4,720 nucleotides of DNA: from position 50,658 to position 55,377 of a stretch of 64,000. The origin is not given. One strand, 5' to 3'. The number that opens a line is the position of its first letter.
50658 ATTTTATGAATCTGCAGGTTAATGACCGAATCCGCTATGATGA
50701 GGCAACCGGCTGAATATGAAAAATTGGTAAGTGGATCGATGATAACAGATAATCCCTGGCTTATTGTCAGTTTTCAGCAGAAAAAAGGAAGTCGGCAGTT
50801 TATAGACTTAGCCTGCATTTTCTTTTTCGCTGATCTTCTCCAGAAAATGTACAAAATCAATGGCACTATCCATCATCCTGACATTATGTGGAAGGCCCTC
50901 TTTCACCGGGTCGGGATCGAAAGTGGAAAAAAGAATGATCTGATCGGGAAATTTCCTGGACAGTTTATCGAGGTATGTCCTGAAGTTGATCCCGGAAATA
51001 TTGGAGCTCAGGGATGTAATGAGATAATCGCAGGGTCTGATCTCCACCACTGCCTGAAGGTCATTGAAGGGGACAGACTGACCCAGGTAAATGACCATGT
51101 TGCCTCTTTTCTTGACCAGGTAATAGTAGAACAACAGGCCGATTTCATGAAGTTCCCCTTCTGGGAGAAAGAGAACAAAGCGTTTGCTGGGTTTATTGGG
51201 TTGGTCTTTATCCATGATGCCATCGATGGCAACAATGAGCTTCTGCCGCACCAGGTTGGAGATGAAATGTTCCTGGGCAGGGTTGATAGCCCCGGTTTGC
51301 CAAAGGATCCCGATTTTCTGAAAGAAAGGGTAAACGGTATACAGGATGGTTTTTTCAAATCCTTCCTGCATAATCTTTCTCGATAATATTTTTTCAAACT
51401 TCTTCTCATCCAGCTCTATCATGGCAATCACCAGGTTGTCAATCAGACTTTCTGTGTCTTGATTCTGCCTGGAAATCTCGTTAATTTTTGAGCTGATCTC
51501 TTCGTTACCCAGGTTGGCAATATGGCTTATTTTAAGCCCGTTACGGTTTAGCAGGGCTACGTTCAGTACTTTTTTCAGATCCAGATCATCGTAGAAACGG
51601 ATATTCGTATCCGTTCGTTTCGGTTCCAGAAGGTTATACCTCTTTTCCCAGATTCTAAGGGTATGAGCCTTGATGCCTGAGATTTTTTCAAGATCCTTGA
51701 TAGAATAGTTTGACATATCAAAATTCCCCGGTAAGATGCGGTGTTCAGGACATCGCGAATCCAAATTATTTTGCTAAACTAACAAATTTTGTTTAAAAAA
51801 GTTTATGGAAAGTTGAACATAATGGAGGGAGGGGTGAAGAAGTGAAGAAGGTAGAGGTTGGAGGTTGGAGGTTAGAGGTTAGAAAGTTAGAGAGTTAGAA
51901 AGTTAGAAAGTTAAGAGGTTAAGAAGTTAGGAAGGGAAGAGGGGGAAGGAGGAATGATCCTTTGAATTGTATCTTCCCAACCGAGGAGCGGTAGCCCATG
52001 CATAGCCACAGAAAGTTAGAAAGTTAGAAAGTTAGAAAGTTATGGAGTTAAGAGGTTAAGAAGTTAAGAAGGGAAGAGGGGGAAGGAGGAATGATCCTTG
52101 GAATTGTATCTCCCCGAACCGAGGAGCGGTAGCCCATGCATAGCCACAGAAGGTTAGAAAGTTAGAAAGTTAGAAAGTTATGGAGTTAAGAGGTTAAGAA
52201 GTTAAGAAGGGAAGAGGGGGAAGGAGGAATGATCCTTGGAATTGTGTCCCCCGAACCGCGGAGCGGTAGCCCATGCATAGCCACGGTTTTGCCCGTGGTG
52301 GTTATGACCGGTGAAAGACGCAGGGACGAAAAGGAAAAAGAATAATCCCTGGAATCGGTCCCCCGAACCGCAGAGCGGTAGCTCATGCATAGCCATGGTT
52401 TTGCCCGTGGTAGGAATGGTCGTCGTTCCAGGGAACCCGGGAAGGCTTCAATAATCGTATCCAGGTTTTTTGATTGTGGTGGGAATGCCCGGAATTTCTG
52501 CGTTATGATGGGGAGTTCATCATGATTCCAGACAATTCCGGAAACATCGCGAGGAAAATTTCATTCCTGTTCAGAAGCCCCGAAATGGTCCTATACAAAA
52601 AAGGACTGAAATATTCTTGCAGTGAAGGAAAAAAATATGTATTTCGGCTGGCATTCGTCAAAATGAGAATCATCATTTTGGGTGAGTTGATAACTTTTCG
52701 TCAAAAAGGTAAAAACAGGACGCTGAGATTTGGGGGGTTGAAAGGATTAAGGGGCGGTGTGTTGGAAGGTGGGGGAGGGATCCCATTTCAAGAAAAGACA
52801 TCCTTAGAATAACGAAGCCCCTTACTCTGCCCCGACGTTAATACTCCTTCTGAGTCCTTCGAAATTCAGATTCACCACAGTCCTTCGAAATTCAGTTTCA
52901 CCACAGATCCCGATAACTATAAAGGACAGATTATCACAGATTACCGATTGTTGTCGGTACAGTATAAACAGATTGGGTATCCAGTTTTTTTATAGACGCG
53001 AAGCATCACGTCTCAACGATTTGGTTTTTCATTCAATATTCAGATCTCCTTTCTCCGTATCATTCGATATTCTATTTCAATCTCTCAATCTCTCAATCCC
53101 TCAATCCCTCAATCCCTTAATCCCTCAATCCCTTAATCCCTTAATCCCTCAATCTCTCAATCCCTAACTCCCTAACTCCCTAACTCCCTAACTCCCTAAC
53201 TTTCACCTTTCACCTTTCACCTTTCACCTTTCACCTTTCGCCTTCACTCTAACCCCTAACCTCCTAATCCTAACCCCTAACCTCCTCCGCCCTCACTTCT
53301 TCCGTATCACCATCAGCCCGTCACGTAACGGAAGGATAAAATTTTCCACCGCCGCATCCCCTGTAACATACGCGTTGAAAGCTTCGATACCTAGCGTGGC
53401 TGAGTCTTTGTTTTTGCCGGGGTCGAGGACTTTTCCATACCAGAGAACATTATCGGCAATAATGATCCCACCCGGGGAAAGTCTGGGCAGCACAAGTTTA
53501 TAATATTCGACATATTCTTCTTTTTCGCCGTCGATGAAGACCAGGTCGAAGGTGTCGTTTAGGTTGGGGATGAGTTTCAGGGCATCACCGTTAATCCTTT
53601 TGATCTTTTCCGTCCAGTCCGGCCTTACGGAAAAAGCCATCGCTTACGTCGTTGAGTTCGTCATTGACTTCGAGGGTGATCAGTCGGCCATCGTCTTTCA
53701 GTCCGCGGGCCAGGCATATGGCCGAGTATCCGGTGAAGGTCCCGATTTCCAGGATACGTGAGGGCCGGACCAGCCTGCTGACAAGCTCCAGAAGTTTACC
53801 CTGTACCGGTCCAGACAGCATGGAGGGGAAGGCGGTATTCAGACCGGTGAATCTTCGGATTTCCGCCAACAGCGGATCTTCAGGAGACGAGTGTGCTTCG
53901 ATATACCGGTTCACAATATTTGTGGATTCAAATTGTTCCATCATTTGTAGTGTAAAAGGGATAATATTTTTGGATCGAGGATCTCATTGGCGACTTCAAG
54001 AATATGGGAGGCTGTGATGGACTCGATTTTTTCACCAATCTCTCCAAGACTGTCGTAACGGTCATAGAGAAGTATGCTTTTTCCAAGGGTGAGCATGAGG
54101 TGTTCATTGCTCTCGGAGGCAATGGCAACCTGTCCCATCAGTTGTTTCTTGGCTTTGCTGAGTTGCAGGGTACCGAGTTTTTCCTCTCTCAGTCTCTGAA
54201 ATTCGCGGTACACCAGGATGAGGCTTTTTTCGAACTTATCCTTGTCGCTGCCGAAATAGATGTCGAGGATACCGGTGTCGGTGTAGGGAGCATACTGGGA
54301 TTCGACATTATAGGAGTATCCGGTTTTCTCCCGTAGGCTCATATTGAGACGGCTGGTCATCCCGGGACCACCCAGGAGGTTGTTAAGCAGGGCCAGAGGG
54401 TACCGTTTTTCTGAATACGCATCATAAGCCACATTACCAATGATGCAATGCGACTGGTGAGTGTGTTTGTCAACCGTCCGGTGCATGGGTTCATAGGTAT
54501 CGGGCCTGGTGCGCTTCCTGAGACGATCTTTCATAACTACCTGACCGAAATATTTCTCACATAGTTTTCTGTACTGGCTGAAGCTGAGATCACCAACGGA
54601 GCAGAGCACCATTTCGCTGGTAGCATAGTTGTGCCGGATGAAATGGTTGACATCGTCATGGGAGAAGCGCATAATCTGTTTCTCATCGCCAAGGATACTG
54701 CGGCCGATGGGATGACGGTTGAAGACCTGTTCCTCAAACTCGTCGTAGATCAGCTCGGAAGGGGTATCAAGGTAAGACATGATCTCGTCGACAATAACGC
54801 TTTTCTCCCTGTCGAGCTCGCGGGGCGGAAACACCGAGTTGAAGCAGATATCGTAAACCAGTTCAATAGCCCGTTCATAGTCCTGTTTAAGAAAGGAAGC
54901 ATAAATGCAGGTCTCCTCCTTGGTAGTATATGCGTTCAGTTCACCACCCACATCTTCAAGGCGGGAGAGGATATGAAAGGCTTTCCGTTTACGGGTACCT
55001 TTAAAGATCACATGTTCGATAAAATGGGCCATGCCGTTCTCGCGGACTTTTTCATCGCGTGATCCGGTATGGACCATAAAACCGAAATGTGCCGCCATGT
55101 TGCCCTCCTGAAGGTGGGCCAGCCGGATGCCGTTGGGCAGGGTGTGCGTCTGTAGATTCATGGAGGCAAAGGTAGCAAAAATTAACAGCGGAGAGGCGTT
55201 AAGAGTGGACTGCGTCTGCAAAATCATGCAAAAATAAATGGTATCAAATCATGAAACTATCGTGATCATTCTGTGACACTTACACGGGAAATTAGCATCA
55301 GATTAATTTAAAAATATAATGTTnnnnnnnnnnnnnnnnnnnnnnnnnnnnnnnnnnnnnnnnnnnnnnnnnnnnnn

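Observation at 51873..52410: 138-bp tandem repeat whose units join a microsatellite head to a conserved hairpin-bearing core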

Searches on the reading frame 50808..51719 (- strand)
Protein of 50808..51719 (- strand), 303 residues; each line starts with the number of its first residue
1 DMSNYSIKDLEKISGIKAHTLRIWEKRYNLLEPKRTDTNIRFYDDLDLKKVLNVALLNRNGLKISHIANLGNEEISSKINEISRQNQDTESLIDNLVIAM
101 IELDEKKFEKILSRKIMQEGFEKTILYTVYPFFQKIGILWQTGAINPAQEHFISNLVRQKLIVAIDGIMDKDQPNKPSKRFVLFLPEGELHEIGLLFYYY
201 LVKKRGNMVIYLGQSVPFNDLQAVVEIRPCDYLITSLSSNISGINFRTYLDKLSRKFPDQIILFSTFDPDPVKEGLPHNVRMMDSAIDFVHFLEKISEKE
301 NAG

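Call 10: search_protein_families(library=pfam, proteins=[window:50808-51719:-], max_evalue=0.01)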
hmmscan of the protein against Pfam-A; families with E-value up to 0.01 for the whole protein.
window:50808-51719:- (303 aa): 3 families
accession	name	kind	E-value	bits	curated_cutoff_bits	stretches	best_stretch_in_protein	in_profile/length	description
PF13411.12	MerR_1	-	1.4e-14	54.4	21.6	1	5-70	1-65/69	MerR HTH family regulatory protein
PF00376.29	MerR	-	4.1e-09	36.6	28.2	1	6-43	1-38/38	MerR family regulatory protein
PF02607.22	B12-binding_2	-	5.9e-09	36.4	23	1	93-161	2-70/74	B12 binding domain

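Call 12: find_encoding_contigs(protein=window:50808-51719:-, flank=10000, max_places=10)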
Protein window:50808-51719:- (303 aa): no gene with exactly this product is on record in the collection.

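Call 13: find_encoding_contigs(protein=window:50808-51716:-, flank=10000, max_places=10)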
Protein window:50808-51716:- (302 aa): no gene with exactly this product is on record in the collection.

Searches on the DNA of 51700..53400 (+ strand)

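Call 5: search_rna_families(source=window, start=51700, end=53400, threshold=evalue, max_evalue=10)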
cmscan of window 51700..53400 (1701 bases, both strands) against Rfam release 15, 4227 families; matches with E-value up to 10: 2.
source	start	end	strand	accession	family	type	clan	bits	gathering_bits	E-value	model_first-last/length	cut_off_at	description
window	51717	51800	-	RF00480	HIV_FE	Cis-reg; frameshift_element;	-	21.6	45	3.6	1-52/52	no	HIV Ribosomal frameshift signal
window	52275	52359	+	RF02917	Burkholderiales-2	Cis-reg;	-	17.3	67.9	8.5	1-74/74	no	Burkholderiales-2 RNA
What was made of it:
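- On Any Rfam RNA family: At E <= 10 on 51700-53400 there are only two chance-level hits (call 5)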

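Call 66: search_dna_similar(query=window:52219-52868:+, collection=plasmids, mode=distant, max_evalue=0.001, max_rows=10)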
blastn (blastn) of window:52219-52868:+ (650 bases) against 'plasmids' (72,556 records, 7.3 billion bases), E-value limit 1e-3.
No match.

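Call 67: search_dna_similar(query=window:52219-52868:+, collection=phages, mode=distant, max_evalue=0.001, max_rows=10)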
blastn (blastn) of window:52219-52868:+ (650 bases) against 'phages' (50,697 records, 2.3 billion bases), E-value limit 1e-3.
No match.
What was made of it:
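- Tried and rejected: Distant blastn against plasmids and phages gave nothing (calls 66, 67).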

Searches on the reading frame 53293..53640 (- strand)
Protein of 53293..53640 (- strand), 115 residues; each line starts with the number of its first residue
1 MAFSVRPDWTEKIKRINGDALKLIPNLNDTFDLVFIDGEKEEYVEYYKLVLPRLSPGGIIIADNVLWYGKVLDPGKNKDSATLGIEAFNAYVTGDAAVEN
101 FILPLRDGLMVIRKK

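Call 10: search_protein_families(library=pfam, proteins=[window:53293-53640:-], max_evalue=0.01)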
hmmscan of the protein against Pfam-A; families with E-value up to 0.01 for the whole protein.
window:53293-53640:- (115 aa): 2 families
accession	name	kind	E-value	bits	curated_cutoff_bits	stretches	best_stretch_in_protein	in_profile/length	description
PF01596.23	Methyltransf_3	-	1.4e-23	83.7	22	1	6-115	91-204/204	O-methyltransferase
PF13578.12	Methyltransf_24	-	1.3e-08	36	26.3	1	10-65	47-105/105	Methyltransferase domain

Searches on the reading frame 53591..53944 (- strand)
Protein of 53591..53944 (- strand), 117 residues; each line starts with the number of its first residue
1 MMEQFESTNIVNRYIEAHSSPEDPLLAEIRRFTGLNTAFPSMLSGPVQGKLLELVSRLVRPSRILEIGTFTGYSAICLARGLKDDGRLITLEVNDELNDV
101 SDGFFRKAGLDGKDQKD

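Call 10: search_protein_families(library=pfam, proteins=[window:53591-53944:-], max_evalue=0.01)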
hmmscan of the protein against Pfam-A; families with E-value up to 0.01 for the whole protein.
window:53591-53944:- (117 aa): 3 families
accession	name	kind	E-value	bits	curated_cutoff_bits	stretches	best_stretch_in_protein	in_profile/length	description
PF01596.23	Methyltransf_3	-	5.3e-20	72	22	1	17-113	2-97/204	O-methyltransferase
PF01135.25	PCMT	-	2.1e-07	31.4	20.3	1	48-108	62-121/210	Protein-L-isoaspartate(D-aspartate) O-methyltransferase (PCMT)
PF13578.12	Methyltransf_24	-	0.00028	22.2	26.3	1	65-110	1-46/105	Methyltransferase domain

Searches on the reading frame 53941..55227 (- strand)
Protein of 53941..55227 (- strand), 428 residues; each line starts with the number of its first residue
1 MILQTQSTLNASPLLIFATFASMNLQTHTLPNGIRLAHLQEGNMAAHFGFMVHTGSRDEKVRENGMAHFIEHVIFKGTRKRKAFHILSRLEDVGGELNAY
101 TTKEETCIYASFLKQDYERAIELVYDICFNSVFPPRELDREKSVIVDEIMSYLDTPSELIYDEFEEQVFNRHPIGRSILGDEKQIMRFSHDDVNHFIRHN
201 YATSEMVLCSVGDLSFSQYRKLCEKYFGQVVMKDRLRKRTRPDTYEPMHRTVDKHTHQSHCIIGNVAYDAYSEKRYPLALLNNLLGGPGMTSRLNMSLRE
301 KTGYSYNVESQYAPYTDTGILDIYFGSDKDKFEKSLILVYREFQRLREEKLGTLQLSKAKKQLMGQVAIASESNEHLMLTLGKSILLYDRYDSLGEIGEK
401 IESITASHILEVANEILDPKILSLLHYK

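Call 10: search_protein_families(library=pfam, proteins=[window:53941-55227:-], max_evalue=0.01)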
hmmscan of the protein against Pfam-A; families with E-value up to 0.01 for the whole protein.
window:53941-55227:- (428 aa): 2 families
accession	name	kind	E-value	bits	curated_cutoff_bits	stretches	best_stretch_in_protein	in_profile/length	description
PF00675.25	Peptidase_M16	-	1.6e-30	106.5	22.3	1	44-181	11-148/149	Insulinase (Peptidase family M16)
PF05193.26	Peptidase_M16_C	-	5.8e-29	101.7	23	1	188-363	2-181/181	Peptidase M16 inactive domain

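Call 14: find_encoding_contigs(protein=window:53941-55227:-, flank=10000, max_places=10)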
Protein window:53941-55227:- (428 aa): 1 contig read that carries it; 1 place shown.
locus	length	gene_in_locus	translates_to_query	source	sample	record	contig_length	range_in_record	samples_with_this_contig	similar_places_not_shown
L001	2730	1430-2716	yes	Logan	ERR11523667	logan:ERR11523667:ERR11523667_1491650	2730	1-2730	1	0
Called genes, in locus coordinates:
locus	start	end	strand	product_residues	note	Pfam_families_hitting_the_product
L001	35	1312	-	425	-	-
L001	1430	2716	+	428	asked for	PF00675:Peptidase_M16, PF05193:Peptidase_M16_C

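Call 72: list_cluster_members(proteins=[window:53941-55227:-, window:55324-56622:+])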
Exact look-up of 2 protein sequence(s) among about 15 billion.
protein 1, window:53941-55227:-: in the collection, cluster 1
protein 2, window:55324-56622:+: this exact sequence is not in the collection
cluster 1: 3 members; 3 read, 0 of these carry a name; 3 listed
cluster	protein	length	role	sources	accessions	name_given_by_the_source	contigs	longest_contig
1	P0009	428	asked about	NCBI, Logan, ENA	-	-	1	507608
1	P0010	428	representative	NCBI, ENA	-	-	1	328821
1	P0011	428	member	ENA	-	-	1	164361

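Call 73: find_encoding_contigs(protein=P0010, flank=10000, max_places=4)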
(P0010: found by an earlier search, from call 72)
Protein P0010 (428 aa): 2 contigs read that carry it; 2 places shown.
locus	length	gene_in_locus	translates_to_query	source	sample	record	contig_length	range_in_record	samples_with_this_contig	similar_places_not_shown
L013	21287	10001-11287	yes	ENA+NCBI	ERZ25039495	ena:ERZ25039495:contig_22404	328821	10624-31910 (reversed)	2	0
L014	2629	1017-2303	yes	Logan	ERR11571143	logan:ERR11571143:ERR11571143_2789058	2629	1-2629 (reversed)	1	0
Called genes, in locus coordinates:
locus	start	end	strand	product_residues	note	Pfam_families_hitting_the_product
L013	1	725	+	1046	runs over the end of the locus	PF00873:ACR_tran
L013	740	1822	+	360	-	PF25917:BSH_RND, PF25973:BSH_CzcB, PF25919:BSH_CusB (weak), PF25954:Beta-barrel_RND_2 (faint), PF25989:YknX_C (weak)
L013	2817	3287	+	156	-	-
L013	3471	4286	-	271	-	PF13557:Phenol_MetA_deg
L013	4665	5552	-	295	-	PF23678:YqhI, PF01738:DLH, PF00326:Peptidase_S9 (faint), PF08840:BAAT_C (weak)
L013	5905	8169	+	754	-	PF00487:FA_desaturase, PF00355:Rieske, PF13806:Rieske_2, PF00175:NAD_binding_1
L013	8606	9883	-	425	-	-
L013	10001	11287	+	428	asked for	PF00675:Peptidase_M16, PF05193:Peptidase_M16_C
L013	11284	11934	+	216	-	PF01596:Methyltransf_3, PF01135:PCMT (weak), PF13578:Methyltransf_24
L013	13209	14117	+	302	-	PF00376:MerR, PF13411:MerR_1, PF02607:B12-binding_2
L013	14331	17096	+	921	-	PF07719:TPR_2 (faint), PF13428:TPR_14 (faint), PF13432:TPR_16 (faint), PF07676:PD40 (faint), PF00691:OmpA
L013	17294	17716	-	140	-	PF04892:VanZ-LLP1 (weak)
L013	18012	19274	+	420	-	PF03600:CitMHS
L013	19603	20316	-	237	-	PF01227:GTP_cyclohydroI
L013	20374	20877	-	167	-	PF04542:Sigma70_r2, PF08281:Sigma70_r4_2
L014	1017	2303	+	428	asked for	PF00675:Peptidase_M16, PF05193:Peptidase_M16_C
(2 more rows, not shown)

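Call 74: find_encoding_contigs(protein=P0011, flank=10000, max_places=4)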
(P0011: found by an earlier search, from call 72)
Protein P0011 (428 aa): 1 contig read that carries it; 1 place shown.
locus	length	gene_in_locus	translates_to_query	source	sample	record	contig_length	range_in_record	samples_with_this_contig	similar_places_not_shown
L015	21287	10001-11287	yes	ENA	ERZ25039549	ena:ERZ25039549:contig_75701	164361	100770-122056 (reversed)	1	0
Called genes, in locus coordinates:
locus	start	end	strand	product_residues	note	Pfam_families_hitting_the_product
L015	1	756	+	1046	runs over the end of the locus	PF00873:ACR_tran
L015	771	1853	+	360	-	PF25917:BSH_RND, PF25973:BSH_CzcB, PF25919:BSH_CusB (weak), PF25954:Beta-barrel_RND_2 (faint), PF25989:YknX_C (weak)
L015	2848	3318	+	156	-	-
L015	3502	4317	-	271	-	PF13557:Phenol_MetA_deg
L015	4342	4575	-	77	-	-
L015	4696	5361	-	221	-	PF01738:DLH, PF00326:Peptidase_S9 (faint), PF08840:BAAT_C (weak)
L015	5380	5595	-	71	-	PF23678:YqhI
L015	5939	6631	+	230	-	PF00487:FA_desaturase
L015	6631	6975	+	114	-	PF00487:FA_desaturase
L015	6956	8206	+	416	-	PF00355:Rieske, PF13806:Rieske_2, PF00175:NAD_binding_1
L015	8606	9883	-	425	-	-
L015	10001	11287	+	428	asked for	PF00675:Peptidase_M16, PF05193:Peptidase_M16_C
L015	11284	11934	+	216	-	PF01596:Methyltransf_3, PF01135:PCMT, PF13578:Methyltransf_24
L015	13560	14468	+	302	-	PF00376:MerR, PF13411:MerR_1, PF02607:B12-binding_2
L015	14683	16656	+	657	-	PF07719:TPR_2 (faint), PF13428:TPR_14 (faint), PF13432:TPR_16 (faint), PF07676:PD40 (faint), PF00691:OmpA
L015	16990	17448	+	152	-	PF05036:SPOR (faint)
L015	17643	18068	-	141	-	PF04892:VanZ-LLP1 (weak)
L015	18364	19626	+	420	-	PF03600:CitMHS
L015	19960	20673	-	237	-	PF01227:GTP_cyclohydroI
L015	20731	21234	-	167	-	PF04542:Sigma70_r2, PF08281:Sigma70_r4_2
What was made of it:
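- Checked: These are long-read metagenome assemblies with split genes (calls 10, 73, 74), so a 1-nt difference in period may be an indel error.
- The assemblies carry frameshift-type errors (calls 10, 73, 74).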
